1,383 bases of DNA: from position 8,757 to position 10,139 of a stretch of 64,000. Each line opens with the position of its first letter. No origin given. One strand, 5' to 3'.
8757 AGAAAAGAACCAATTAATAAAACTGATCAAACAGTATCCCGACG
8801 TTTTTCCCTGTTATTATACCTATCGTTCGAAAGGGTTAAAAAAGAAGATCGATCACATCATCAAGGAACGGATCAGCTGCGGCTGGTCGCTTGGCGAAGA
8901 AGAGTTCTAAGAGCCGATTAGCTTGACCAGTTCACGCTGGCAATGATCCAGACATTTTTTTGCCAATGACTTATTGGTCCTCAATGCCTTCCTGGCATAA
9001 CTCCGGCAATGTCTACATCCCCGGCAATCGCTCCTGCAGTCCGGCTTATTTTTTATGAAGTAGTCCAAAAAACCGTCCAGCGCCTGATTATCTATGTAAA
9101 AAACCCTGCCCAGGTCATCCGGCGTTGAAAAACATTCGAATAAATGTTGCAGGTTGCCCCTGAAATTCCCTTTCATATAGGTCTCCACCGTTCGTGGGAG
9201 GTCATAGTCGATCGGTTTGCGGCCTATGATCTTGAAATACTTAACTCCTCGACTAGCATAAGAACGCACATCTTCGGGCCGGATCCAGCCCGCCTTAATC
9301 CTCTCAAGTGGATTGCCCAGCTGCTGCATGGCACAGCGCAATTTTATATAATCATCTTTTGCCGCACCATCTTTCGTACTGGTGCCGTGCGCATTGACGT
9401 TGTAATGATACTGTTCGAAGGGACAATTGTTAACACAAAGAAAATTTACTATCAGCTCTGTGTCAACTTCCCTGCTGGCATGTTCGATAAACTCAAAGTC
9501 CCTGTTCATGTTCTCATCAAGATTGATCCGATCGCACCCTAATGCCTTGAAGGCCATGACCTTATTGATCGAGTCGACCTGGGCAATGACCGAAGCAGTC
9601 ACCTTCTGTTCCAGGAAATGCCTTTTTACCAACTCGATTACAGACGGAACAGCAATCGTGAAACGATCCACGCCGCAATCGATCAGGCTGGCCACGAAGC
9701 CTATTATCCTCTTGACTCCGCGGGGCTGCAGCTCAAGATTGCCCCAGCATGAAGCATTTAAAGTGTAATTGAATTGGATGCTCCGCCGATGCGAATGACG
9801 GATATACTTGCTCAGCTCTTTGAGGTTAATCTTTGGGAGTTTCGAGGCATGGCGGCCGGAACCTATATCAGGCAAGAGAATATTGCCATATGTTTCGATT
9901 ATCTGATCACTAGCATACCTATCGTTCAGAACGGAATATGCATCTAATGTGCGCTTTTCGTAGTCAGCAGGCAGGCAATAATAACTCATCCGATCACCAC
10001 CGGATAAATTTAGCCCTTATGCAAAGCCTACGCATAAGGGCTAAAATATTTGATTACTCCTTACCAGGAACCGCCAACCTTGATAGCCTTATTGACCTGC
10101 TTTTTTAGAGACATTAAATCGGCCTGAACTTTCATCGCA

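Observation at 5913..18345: Island of five radical-SAM enzymes, three glycosyltransferases, a methyltransferase and a U32-like protein that fits no pathway I can name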

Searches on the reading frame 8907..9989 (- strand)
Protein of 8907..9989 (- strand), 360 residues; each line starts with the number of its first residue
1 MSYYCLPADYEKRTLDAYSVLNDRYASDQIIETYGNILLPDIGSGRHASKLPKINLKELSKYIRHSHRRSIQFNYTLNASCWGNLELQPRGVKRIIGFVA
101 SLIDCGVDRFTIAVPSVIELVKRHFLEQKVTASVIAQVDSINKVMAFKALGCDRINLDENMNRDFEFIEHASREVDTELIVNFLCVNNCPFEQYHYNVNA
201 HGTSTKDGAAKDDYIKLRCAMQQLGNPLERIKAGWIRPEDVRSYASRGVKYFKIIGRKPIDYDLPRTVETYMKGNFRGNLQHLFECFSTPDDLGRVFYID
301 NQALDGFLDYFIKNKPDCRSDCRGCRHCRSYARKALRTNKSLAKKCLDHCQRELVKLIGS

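Call 3: search_protein_families(library=pfam, proteins=[window:8907-9989:-], max_evalue=0.01)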
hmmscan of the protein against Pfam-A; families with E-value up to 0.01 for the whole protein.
window:8907-9989:- (360 aa): 1 family
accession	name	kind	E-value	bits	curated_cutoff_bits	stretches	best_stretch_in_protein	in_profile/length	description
PF01136.24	Peptidase_U32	-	8.5e-09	35.5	22.4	1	94-161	3-70/233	Peptidase family U32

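Call 4: search_protein_families(library=ncbifam, proteins=[window:8907-9989:-], max_evalue=0.01)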
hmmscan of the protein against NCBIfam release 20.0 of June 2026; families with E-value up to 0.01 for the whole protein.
window:8907-9989:- (360 aa): 1 family
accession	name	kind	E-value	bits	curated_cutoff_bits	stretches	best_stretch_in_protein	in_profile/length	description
NF011996.0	PRK15452.1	equivalog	5.7e-05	22.1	534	1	56-181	46-166/449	prephenate-dependent tRNA uridine(34) hydroxylase TrhP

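Call 26: find_homologous_proteins(query=window:8907-9989:-, max_evalue=0.00001)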
Query window:8907-9989:- (360 aa): 81 proteins with E <= 0.00001 among 1551 candidates.
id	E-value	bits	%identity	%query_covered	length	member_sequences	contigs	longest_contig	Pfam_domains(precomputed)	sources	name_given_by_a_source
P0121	5.6e-248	840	100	100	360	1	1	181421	PF01136.26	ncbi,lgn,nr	ncbi:MAG: U32 family peptidase [Candidatus Saganbacteria bacterium]|nr:U32 family peptidase [Candida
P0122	1.4e-134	467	58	97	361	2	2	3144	PF01136.26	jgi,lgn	-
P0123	3.6e-76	275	40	96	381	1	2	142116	PF01136.26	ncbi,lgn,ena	-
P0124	3.9e-72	261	39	94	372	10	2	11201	PF01136.26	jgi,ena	-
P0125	4.0e-72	261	39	93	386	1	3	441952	PF01136.26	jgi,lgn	jgi:collagenase-like PrtC family protease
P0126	4.8e-72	261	39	93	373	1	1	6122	PF01136.26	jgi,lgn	jgi:collagenase-like PrtC family protease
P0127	1.4e-71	259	38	97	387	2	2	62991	PF01136.26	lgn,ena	-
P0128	3.2e-71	258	37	94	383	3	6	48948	PF01136.26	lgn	-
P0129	2.0e-70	256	39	94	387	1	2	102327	PF01136.26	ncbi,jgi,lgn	ncbi:MAG: U32 family peptidase [Candidatus Aminicenantes bacterium]|jgi:collagenase-like PrtC family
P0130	2.5e-70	255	36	94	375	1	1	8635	PF01136.26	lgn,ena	-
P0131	3.9e-70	255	38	97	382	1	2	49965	PF01136.26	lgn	-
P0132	5.3e-70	254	37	97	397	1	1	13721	PF01136.26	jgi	jgi:collagenase-like PrtC family protease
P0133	5.8e-69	251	38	93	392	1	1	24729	PF01136.26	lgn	-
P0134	1.2e-68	250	38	93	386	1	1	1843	PF01136.26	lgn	-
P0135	1.8e-68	249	36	96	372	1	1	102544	PF01136.26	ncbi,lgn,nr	ncbi:MAG: U32 family peptidase [Firmicutes bacterium]|nr:U32 family peptidase [Bacillota bacterium]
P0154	4.5e-62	228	37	95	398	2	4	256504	PF01136.26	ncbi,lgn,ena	-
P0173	7.0e-51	191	31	96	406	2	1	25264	PF01136.26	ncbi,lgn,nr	ncbi:MAG: U32 family peptidase [Nitrospirae bacterium]|nr:U32 family peptidase [Nitrospirota bacteri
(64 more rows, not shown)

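Call 27: find_encoding_contigs(protein=P0123, flank=10000, max_places=2)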
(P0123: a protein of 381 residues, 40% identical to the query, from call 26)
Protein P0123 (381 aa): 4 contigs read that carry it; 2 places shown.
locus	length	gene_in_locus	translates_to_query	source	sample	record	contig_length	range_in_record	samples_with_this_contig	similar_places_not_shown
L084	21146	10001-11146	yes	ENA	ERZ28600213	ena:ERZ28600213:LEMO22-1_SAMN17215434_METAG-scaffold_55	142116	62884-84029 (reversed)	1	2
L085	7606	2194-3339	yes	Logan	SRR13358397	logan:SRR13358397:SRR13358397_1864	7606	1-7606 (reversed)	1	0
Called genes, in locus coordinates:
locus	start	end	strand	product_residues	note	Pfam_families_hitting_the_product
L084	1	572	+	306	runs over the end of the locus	PF04055:Radical_SAM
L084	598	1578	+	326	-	PF00291:PALP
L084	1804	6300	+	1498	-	PF00668:Condensation, PF00501:AMP-binding, PF00550:PP-binding, PF00668:Condensation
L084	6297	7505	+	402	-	PF00698:Acyl_transf_1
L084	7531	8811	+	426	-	PF00668:Condensation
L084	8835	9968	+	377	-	PF01136:Peptidase_U32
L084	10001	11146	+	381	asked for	PF01136:Peptidase_U32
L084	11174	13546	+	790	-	PF00501:AMP-binding, PF00550:PP-binding (weak)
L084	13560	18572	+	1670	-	PF00109:ketoacyl-synt, PF00108:Thiolase_N (faint), PF02801:Ketoacyl-synt_C, PF16197:KAsynt_C_assoc, PF22621:CurL-like_PKS_C, PF08659:KR, PF00550:PP-binding, PF00668:Condensation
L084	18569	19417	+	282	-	PF02737:3HCDH_N, PF03446:NAD_binding_2 (faint), PF03721:UDPG_MGDP_dh_N (faint), PF00725:3HCDH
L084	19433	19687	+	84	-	PF00550:PP-binding (weak)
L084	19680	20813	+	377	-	PF02771:Acyl-CoA_dh_N, PF02770:Acyl-CoA_dh_M, PF00441:Acyl-CoA_dh_1, PF08028:Acyl-CoA_dh_2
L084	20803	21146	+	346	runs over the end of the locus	PF00702:Hydrolase (faint)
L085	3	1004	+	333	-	?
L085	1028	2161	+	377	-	PF01136:Peptidase_U32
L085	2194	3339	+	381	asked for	PF01136:Peptidase_U32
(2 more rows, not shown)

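Call 28: find_encoding_contigs(protein=P0125, flank=10000, max_places=2)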
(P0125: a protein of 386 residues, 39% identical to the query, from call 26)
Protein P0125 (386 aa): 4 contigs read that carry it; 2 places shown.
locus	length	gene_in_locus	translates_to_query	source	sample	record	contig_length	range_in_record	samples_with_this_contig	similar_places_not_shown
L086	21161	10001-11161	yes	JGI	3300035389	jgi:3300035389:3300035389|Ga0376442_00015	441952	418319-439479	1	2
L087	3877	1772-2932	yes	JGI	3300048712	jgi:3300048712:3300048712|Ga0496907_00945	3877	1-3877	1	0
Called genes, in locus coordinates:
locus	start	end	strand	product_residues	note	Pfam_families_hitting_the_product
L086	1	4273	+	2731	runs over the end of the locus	PF00501:AMP-binding, PF00550:PP-binding, PF00668:Condensation, PF00501:AMP-binding, PF13193:AMP-binding_C (weak), PF00550:PP-binding, PF00668:Condensation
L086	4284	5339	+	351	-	-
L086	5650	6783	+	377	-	PF04055:Radical_SAM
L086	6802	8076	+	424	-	PF04909:Amidohydro_2 (weak)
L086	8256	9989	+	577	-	PF02543:Carbam_trans_N, PF16861:Carbam_trans_C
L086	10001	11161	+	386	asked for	PF01136:Peptidase_U32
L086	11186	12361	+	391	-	PF01136:Peptidase_U32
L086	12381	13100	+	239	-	-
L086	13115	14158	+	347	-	PF14057:GGGtGRT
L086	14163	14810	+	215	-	PF00300:His_Phos_1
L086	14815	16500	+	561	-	PF04055:Radical_SAM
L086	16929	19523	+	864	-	PF00668:Condensation, PF00501:AMP-binding, PF13193:AMP-binding_C (weak), PF00550:PP-binding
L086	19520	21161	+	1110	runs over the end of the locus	PF18563:TubC_N (weak), PF00668:Condensation, PF00501:AMP-binding, PF13193:AMP-binding_C (weak), PF00550:PP-binding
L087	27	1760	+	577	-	PF02543:Carbam_trans_N, PF16861:Carbam_trans_C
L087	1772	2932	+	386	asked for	PF01136:Peptidase_U32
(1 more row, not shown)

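Call 29: find_encoding_contigs(protein=P0135, flank=10000, max_places=2)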
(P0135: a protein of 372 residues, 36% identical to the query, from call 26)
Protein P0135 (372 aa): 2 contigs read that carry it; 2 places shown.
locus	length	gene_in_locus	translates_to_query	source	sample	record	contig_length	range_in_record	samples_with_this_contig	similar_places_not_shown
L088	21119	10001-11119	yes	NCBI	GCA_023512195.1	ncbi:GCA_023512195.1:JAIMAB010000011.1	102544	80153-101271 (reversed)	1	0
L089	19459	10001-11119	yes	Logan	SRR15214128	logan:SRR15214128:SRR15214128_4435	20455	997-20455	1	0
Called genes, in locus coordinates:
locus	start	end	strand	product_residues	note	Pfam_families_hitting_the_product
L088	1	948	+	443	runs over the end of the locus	PF13353:Fer4_12 (faint), PF04055:Radical_SAM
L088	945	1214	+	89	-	-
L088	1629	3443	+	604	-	PF00082:Peptidase_S8, PF07755:DUF1611 (weak)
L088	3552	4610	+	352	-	-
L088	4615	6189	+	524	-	PF02310:B12-binding, PF04055:Radical_SAM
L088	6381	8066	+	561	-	PF13304:AAA_21 (faint), PF00005:ABC_tran, PF02463:SMC_N (faint)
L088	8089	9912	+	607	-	PF13304:AAA_21 (faint), PF00005:ABC_tran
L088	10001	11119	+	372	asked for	PF01136:Peptidase_U32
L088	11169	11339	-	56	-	-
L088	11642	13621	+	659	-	PF00270:DEAD (weak), PF04851:ResIII, PF17757:UvrB_inter, PF27431:UvrB_3rd, PF00271:Helicase_C, PF12344:UvrB, PF02151:UVR (weak)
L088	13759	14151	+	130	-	-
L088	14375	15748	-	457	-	PF00083:Sugar_tr (faint), PF07690:MFS_1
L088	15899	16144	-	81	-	-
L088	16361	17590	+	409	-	PF03137:OATP (faint), PF07690:MFS_1, PF00083:Sugar_tr (weak), PF05977:MFS_3 (weak), PF07690:MFS_1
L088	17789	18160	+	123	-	-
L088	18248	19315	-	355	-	PF02277:DBI_PRT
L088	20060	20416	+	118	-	-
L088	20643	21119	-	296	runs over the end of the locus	-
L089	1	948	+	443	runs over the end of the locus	PF13353:Fer4_12 (faint), PF04055:Radical_SAM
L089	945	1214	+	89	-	-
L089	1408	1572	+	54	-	-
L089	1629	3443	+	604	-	PF00082:Peptidase_S8, PF07755:DUF1611 (weak)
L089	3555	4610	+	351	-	-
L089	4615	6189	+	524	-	PF02310:B12-binding, PF04055:Radical_SAM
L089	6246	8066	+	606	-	PF13304:AAA_21 (faint), PF00005:ABC_tran, PF02463:SMC_N (faint)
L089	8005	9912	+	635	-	PF00005:ABC_tran, PF13304:AAA_21 (faint)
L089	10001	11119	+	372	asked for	PF01136:Peptidase_U32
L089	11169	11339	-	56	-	-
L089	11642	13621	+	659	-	PF00270:DEAD (weak), PF04851:ResIII, PF17757:UvrB_inter, PF27431:UvrB_3rd, PF00271:Helicase_C, PF12344:UvrB, PF02151:UVR (weak)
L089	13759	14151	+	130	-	-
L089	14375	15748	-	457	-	PF00083:Sugar_tr (faint), PF07690:MFS_1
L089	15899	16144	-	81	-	-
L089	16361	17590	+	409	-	PF03137:OATP (faint), PF07690:MFS_1, PF00083:Sugar_tr (weak), PF05977:MFS_3 (weak), PF07690:MFS_1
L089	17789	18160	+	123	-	-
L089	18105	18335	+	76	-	-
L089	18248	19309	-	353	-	PF02277:DBI_PRT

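Call 30: find_encoding_contigs(protein=P0122, flank=10000, max_places=4)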
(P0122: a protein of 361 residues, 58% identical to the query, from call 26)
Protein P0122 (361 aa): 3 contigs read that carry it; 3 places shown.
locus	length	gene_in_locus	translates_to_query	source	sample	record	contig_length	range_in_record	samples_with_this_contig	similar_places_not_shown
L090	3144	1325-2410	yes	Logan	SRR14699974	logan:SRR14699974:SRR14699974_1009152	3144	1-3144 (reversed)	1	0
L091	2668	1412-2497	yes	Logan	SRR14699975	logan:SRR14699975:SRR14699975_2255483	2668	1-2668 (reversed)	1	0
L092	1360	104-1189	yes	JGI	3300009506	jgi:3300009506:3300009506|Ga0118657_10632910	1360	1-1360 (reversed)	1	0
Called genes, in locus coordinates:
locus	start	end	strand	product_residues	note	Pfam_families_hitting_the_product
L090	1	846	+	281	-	?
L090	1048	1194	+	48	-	-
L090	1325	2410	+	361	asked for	PF01136:Peptidase_U32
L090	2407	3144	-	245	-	?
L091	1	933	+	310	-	?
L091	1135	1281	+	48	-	-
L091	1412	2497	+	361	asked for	PF01136:Peptidase_U32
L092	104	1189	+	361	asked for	PF01136:Peptidase_U32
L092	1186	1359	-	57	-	?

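Call 43: search_solved_structures(query=window:8907-9989:-, max_evalue=1)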
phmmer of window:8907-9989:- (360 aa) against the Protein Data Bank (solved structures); distinct sequences matched with E-value up to 1: 1.
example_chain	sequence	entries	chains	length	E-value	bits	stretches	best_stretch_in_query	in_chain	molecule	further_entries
5d88_A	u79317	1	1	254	2.7e-05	26.5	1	24-208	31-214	Predicted protease of the collagenase family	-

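Call 54: search_protein_families(library=pfam, proteins=[L088:945-1214:+, L088:3552-4610:+, L089:1408-1572:+, L088:1-948:+, L086:4284-5339:+, L086:12381-13100:+], max_evalue=0.01)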
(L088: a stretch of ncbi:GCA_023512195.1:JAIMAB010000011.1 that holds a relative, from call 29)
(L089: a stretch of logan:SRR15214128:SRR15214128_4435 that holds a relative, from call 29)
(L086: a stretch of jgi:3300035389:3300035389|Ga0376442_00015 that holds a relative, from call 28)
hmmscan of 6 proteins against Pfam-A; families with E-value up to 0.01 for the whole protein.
L088:945-1214:+ (89 aa): 1 family
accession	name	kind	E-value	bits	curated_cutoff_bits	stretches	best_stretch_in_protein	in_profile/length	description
PF00550.31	PP-binding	-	0.0022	18.6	20.8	1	32-55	29-52/67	Phosphopantetheine attachment site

L088:3552-4610:+ (352 aa): 0 families

L089:1408-1572:+ (54 aa): 0 families

L088:1-948:+ (315 aa): 1 family
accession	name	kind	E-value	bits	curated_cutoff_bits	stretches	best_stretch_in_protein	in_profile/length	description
PF04055.27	Radical_SAM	-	8.2e-06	26.5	29.5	1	15-122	48-150/166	Radical SAM superfamily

L086:4284-5339:+ (351 aa): 1 family
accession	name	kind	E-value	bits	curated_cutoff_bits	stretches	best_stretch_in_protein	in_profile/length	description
PF13847.12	Methyltransf_31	-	0.0062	16.7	27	0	66-171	4-109/145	Methyltransferase domain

L086:12381-13100:+ (239 aa): 1 family
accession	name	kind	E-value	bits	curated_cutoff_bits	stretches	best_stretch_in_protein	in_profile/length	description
PF01592.21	NifU_N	-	0.0062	17.1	22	1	66-111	39-88/127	NifU-like N terminal domain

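Call 56: predict_structure(alignment_id=A3)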
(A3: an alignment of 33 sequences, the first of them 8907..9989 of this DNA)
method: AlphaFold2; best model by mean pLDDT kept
length: 360 residues; sequences in the alignment: 33
mean_pLDDT: 91.9   pTM: 0.92
mean pLDDT of the five models: 91.9, 91.6, 89.9, 89.8, 89.0
residues with pLDDT >= 90: 281; 70-90: 54; 50-70: 21; < 50: 4
segments of 3 or more residues with pLDDT < 50: 208-210
pLDDT, mean of each block of 10 residues (from residue 1): 96 97 98 86 70 90 98 94 89 94 98 97 98 97 99 97 97 99 92 86 55 82 94 96 98 81 95 98 93 94 97 86 82 98 97 91
secondary structure, 60 per line:
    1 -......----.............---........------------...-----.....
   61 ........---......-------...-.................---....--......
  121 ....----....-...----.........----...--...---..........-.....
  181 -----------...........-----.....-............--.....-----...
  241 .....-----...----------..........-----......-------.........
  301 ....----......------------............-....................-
elements in order: E2-7 H12-24 E28-35 H56-68 E72-77 H89-105 E109-112 H115-124 E129-132 H141-149 E154-156 H165-174 E176-180 H192-202 H208-212 H214-225 H228-232 H238-245 E251-253 H264-273 H280-284 H292-296 E297-300 H301-304 H309-314 H327-335 E336-338 H340-359

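Call 60: fold_search(model_id=the predicted structure, library=pdb)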
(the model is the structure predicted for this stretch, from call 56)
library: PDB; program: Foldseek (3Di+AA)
matches with E <= 10: 1946; with E <= 0.001: 161
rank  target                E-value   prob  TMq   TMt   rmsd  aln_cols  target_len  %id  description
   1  5d88                  6.8e-12  1.00  0.52  0.73   5.0       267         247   19  The Structure of the U32 Peptidase Mk0906 (released 2015-12-02)
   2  9av2                  4.3e-05  1.00  0.31  0.34   4.9       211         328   11  Crystal structure of E. coli GuaB dCBS with inhibitor GNE9979 (released 2025-01-15)
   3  3ez4_F                6.3e-05  1.00  0.32  0.44   5.7       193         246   10  Crystal structure of 3-methyl-2-oxobutanoate hydroxymethyltransferase from Burkholderia pseudomallei (released 2008-11-04)
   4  4tv6                  6.3e-05  1.00  0.33  0.49   7.5       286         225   12  Crystal Structure of Citrate Synthase Variant SbnG E151Q (released 2014-10-29)
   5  4ix2_A                6.3e-05  1.00  0.29  0.31   5.3       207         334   11  Inosine 5'-monophosphate dehydrogenase from Vibrio cholerae, deletion mutant, complexed with IMP (released 2013-02-06)
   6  5a6j_C                6.7e-05  1.00  0.41  0.26   9.2       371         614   10  GH20C, Beta-hexosaminidase from Streptococcus pneumoniae (released 2015-09-23)
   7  4my1_C                7.0e-05  1.00  0.33  0.34   8.2       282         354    8  Crystal Structure of the Inosine 5'-monophosphate Dehydrogenase, with a Internal Deletion of CBS Domain from Bacillus  (released 2014-01-01)
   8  4q33_B                7.0e-05  1.00  0.32  0.33   8.6       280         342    8  Crystal Structure of Inosine 5'-monophosphate Dehydrogenase from Clostridium perfringens Complexed with IMP and A110 (released 2014-07-09)
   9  9av3                  7.4e-05  1.00  0.32  0.35   8.5       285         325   10  Crystal structure of E. coli GuaB dCBS with inhibitor GNE2011 (released 2025-01-15)
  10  5cim_A                7.4e-05  1.00  0.41  0.25  11.0       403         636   10  Structure of Mycobacterium thermoresistibile GlgE in complex with maltose (cocrystallisation with maltose-1-phosphate) (released 2015-12-09)
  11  5uuz_G                8.3e-05  1.00  0.32  0.33   8.5       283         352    8  Crystal Structure of the Catalytic Domain of the Inosine Monophosphate Dehydrogenase from Bacillus anthracis in the co (released 2017-03-08)
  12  5uxe_D                8.8e-05  1.00  0.31  0.33   4.8       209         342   10  Crystal Structure of Inosine 5'-monophosphate Dehydrogenase from Clostridium perfringens Complexed with IMP and P178 (released 2017-03-08)
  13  3b8i_D                8.8e-05  1.00  0.32  0.39  14.9       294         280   12  Crystal Structure of Oxaloacetate Decarboxylase from Pseudomonas Aeruginosa (PA4872) in complex with oxalate and Mg2+. (released 2008-01-01)
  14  5uzc_D                9.2e-05  1.00  0.34  0.35   8.4       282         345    8  Crystal Structure of Inosine 5'-monophosphate Dehydrogenase from Clostridium perfringens Complexed with IMP and P221 (released 2017-03-22)
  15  3b8i_E                9.2e-05  1.00  0.32  0.39  15.1       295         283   13  Crystal Structure of Oxaloacetate Decarboxylase from Pseudomonas Aeruginosa (PA4872) in complex with oxalate and Mg2+. (released 2008-01-01)
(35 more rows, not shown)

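Call 76: search_protein_families(library=padloc, proteins=[window:8907-9989:-], max_evalue=0.001)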
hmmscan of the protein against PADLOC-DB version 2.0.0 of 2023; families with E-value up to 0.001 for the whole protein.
window:8907-9989:- (360 aa): 0 families
